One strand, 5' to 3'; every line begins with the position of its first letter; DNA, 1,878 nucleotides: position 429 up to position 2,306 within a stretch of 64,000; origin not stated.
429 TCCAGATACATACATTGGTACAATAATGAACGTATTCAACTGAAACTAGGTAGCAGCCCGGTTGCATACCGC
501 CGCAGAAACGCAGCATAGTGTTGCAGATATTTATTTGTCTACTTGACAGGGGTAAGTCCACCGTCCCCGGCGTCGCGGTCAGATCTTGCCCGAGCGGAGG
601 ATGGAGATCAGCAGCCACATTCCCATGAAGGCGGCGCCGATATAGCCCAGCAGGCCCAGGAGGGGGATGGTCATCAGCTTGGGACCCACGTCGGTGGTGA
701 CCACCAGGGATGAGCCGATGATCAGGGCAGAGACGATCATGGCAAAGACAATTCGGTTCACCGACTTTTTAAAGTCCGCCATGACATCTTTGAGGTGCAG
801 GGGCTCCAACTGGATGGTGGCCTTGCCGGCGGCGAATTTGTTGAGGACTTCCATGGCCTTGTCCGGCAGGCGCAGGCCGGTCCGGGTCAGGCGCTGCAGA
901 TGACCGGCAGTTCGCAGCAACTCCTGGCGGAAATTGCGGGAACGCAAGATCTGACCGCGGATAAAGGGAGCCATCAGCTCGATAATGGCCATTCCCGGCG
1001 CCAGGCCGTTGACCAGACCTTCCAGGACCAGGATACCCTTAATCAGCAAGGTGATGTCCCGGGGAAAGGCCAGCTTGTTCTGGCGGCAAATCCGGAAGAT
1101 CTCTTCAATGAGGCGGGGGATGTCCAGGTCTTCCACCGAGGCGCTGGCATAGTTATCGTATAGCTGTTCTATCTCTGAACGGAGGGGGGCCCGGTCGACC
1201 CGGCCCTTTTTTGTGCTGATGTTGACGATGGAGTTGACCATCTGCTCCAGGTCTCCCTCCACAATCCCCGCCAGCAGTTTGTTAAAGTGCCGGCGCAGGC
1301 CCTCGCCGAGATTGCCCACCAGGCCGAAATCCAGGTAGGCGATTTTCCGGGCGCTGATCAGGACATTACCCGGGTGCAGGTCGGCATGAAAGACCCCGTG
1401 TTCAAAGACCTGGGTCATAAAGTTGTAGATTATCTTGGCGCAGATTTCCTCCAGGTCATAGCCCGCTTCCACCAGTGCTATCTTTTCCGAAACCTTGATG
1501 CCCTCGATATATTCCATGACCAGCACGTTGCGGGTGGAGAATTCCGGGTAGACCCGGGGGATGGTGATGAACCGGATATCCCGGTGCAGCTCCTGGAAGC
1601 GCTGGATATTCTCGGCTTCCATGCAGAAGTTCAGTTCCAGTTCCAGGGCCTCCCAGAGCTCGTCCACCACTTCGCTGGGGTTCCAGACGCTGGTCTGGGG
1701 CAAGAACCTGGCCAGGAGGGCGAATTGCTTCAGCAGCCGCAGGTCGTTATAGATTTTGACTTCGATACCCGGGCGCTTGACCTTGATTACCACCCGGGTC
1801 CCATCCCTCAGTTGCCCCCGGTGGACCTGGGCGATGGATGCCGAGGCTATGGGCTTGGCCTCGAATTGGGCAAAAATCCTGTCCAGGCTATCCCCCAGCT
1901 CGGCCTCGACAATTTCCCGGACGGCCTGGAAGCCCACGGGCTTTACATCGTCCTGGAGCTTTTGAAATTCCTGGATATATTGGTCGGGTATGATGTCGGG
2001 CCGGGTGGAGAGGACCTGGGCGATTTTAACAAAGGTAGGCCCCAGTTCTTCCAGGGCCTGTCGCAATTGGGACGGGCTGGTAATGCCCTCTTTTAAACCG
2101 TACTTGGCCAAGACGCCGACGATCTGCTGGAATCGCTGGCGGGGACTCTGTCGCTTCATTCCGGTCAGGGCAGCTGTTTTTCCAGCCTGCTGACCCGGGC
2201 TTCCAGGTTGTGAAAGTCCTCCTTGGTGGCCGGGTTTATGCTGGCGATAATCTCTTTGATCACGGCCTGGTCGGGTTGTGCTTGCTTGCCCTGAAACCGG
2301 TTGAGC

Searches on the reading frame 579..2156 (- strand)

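Call 78: search_protein_families(library=pfam, proteins=[window:579-2156:-], max_evalue=0.0001)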
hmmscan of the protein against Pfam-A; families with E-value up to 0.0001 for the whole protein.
window:579-2156:- (525 aa): 3 families
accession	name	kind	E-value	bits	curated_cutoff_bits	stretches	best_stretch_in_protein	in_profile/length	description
PF03109.22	ABC1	-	5.4e-72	242.3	22.9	1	66-308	1-242/244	ABC1 atypical kinase-like domain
PF01163.29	RIO1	-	2.5e-07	30.9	22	1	197-278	70-149/187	RIO domain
PF00069.31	Pkinase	-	1.2e-06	28.6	31.7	1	180-285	48-150/263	Protein kinase domain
